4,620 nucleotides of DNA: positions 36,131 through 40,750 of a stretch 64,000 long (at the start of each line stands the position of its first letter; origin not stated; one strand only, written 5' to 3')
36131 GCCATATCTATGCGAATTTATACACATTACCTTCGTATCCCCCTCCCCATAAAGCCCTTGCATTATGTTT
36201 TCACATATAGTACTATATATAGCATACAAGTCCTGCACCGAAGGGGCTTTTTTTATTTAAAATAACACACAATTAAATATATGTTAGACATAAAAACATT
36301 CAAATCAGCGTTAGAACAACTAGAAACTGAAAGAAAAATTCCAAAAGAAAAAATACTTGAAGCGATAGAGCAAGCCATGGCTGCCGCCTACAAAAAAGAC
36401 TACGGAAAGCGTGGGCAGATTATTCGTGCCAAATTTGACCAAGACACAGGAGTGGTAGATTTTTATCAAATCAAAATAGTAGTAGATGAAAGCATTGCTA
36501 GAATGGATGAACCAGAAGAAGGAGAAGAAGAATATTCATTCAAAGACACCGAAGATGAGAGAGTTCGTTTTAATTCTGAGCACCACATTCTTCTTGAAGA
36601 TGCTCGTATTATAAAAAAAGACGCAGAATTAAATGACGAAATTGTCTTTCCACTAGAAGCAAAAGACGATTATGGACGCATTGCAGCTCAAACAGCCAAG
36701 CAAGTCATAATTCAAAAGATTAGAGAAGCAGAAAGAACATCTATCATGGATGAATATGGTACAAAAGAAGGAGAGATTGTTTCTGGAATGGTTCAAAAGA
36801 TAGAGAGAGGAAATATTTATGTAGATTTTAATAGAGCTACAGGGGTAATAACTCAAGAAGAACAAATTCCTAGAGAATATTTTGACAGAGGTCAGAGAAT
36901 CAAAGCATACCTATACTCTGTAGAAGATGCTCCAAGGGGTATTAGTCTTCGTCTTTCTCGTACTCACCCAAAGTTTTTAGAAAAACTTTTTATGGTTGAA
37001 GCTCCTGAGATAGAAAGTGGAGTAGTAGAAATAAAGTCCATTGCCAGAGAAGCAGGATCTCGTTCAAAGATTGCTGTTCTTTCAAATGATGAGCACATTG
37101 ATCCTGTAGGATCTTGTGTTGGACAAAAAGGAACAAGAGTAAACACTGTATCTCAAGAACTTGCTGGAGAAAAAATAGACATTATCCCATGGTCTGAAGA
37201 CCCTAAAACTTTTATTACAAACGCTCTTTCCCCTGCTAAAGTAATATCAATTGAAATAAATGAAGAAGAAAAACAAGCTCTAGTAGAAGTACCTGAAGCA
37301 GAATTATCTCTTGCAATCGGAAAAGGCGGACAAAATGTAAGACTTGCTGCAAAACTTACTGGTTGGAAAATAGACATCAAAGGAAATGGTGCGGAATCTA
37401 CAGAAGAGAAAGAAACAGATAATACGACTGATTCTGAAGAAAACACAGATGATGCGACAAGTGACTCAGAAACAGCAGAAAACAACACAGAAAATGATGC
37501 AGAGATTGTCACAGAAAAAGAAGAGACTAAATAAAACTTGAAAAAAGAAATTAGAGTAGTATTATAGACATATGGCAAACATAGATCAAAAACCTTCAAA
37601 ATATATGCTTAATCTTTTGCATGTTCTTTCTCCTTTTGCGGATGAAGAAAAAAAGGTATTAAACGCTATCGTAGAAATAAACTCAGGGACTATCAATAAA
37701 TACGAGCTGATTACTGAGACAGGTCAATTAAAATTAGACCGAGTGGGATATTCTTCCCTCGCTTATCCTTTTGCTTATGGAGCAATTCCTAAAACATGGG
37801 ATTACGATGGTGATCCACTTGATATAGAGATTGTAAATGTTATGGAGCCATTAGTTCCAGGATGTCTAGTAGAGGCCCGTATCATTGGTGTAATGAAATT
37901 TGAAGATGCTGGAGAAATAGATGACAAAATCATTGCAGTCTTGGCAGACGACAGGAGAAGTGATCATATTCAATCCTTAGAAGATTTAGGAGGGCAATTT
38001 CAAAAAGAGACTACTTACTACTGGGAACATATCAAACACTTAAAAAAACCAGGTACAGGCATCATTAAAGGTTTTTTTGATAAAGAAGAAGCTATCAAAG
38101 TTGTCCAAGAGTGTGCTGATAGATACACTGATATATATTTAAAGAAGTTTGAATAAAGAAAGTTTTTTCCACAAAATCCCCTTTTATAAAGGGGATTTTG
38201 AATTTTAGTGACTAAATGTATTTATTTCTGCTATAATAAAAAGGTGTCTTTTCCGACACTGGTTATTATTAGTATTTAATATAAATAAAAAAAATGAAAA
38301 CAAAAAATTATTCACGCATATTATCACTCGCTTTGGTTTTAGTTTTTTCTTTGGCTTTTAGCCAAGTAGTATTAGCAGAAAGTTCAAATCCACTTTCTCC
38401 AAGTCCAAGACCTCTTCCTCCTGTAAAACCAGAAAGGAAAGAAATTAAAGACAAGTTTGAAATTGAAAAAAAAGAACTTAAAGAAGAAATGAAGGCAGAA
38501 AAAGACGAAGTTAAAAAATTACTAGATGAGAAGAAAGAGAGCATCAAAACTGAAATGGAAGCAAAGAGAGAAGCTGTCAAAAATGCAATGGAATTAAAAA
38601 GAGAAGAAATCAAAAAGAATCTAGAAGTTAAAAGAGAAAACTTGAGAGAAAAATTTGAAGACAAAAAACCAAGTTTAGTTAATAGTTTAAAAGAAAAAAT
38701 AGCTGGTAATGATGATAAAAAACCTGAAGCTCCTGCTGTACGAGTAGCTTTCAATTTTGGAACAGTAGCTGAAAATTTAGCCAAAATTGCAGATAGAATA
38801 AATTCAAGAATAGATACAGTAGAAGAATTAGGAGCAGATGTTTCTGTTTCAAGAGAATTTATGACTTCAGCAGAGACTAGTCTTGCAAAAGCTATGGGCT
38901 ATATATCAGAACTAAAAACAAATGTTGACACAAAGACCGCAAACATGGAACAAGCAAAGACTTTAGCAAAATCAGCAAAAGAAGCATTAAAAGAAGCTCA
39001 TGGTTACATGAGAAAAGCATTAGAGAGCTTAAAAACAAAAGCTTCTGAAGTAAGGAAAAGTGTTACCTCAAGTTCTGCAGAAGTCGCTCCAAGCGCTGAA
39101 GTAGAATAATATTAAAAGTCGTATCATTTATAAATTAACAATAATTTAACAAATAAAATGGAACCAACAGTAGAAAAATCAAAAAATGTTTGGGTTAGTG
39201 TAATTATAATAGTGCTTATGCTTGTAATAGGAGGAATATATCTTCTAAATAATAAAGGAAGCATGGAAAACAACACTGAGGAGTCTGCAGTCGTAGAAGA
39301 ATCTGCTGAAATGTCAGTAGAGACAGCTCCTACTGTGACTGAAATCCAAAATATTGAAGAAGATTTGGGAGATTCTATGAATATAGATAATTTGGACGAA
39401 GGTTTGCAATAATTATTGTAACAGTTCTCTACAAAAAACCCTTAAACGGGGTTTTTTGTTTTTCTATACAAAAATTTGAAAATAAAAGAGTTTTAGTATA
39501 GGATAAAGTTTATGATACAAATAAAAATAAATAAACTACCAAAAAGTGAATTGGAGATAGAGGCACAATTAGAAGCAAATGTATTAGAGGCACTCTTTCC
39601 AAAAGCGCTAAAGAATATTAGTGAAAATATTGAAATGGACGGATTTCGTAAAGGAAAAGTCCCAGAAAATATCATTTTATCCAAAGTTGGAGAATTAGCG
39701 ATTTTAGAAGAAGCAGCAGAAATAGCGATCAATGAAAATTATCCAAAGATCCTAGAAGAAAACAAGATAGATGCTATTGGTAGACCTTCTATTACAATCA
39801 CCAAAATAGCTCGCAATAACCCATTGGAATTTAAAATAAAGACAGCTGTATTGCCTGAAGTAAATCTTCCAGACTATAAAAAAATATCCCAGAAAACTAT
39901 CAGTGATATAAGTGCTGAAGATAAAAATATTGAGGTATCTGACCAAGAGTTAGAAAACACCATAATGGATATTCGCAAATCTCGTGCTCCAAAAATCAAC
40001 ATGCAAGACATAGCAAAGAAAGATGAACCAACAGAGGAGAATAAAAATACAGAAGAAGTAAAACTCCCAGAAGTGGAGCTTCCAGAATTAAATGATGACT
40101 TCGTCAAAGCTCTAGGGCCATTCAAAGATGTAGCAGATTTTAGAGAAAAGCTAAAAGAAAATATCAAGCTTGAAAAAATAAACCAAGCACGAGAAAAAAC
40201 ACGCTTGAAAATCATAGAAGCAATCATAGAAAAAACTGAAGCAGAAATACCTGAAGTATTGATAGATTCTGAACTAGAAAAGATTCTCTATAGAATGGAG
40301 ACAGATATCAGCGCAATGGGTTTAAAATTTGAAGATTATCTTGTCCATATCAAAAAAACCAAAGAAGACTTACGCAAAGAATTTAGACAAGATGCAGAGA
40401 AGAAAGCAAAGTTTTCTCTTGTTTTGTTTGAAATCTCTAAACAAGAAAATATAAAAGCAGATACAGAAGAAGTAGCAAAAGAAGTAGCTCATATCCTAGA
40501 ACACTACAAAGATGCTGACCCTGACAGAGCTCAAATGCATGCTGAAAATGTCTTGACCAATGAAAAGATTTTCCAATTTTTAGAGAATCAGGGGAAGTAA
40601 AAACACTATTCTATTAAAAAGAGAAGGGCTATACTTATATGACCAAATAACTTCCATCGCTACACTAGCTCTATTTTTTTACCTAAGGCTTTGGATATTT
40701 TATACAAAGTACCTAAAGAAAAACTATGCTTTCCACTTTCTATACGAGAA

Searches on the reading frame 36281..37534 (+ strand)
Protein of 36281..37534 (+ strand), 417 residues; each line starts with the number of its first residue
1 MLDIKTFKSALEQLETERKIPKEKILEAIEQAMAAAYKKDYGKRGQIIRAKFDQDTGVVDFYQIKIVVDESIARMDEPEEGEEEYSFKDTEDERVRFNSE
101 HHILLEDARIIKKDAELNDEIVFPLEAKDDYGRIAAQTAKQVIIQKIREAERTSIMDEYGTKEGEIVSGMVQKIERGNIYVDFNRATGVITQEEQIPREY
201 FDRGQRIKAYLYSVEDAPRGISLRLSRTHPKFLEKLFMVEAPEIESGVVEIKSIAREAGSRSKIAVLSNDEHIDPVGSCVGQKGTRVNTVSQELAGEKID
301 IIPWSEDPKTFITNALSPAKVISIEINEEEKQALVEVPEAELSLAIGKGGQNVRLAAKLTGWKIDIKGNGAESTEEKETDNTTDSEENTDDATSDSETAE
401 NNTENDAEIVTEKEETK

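Call 63: list_cluster_members(proteins=[window:36281-37534:+, window:28864-29652:-, window:37572-38156:+, window:29722-33624:-, window:33752-34489:-, window:34799-35398:-, window:35410-36021:-, P0004, window:38294-39109:+, window:27793-28860:-])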
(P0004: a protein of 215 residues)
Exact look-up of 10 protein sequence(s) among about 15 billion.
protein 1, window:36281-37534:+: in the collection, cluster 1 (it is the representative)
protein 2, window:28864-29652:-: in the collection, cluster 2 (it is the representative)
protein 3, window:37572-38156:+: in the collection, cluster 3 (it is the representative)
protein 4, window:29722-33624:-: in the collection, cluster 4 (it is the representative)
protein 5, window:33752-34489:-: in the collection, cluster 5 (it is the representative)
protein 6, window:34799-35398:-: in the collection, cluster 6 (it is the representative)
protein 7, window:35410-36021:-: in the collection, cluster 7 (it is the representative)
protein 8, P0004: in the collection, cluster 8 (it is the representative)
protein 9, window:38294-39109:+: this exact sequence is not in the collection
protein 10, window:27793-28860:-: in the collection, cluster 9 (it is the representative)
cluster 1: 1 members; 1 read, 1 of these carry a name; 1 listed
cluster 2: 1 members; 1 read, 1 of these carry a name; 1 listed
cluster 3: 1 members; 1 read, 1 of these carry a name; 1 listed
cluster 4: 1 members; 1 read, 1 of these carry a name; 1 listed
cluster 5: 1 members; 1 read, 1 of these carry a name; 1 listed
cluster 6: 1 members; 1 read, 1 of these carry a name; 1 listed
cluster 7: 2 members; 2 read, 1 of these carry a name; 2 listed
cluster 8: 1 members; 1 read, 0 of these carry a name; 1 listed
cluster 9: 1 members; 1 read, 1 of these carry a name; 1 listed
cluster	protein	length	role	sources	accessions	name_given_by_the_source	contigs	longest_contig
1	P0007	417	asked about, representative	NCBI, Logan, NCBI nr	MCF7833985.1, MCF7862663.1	MAG: transcription termination factor NusA [Candidatus Pacebacteria bacterium] | transcription termination factor NusA [Candidatus Paceibacterota bacterium]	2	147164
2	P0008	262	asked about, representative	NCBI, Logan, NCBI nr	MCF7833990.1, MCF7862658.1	MAG: triose-phosphate isomerase [Candidatus Pacebacteria bacterium] | triose-phosphate isomerase [Candidatus Paceibacterota bacterium]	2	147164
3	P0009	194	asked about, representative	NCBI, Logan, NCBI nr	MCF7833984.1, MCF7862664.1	MAG: inorganic diphosphatase [Candidatus Pacebacteria bacterium] | inorganic diphosphatase [Candidatus Paceibacterota bacterium]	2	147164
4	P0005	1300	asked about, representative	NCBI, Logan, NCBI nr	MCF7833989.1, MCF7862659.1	MAG: hypothetical protein K9L98_01455 [Candidatus Pacebacteria bacterium] | hypothetical protein [Candidatus Paceibacterota bacterium]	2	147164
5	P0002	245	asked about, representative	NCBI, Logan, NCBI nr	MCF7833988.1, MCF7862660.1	MAG: hypothetical protein K9L98_01460 [Candidatus Pacebacteria bacterium] | hypothetical protein [Candidatus Paceibacterota bacterium]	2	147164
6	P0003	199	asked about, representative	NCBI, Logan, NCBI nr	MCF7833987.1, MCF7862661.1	MAG: hypothetical protein K9L98_01465 [Candidatus Pacebacteria bacterium] | hypothetical protein [Candidatus Paceibacterota bacterium]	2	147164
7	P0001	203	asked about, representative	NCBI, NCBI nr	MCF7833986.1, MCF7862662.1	MAG: hypothetical protein K9L98_01470 [Candidatus Pacebacteria bacterium] | hypothetical protein [Candidatus Paceibacterota bacterium]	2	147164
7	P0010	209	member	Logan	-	-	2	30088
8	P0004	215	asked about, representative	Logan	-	-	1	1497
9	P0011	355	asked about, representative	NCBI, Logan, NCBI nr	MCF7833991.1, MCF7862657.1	MAG: phosphoglycerate kinase [Candidatus Pacebacteria bacterium] | phosphoglycerate kinase [Candidatus Paceibacterota bacterium]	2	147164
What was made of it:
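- Tried and rejected: They contain only this organism, so the question stays open (call 63).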

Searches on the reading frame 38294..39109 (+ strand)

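Call 33: search_protein_families(library=pfam, proteins=[window:38294-39109:+], max_evalue=0.001)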
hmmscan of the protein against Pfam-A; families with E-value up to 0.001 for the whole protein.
window:38294-39109:+ (271 aa): 1 family
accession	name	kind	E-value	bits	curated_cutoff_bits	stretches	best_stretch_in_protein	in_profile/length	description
PF01442.23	Apolipoprotein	-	5.1e-05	23.5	90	0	46-246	22-177/190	Apolipoprotein A1/A4/E domain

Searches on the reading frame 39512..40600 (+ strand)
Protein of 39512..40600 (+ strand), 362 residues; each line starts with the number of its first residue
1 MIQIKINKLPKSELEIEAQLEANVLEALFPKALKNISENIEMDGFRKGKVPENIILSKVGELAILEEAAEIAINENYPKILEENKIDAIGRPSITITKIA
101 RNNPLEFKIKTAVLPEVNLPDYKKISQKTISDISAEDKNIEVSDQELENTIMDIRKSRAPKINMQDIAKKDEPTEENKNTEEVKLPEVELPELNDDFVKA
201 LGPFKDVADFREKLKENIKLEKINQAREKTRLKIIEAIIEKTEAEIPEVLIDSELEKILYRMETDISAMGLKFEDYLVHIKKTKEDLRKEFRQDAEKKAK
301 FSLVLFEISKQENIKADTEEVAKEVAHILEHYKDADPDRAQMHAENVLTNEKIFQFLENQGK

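Call 33: search_protein_families(library=pfam, proteins=[window:39512-40600:+], max_evalue=0.001)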
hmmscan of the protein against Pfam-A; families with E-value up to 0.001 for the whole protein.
window:39512-40600:+ (362 aa): 2 families
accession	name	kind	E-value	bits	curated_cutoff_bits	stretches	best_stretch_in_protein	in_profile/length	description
PF05697.18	Trigger_N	-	1.3e-31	110.3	22.2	1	3-151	2-141/144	Bacterial trigger factor protein (TF)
PF05698.19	Trigger_C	-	1.7e-26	93.6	22.7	1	207-340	2-136/162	Bacterial trigger factor protein (TF) C-terminus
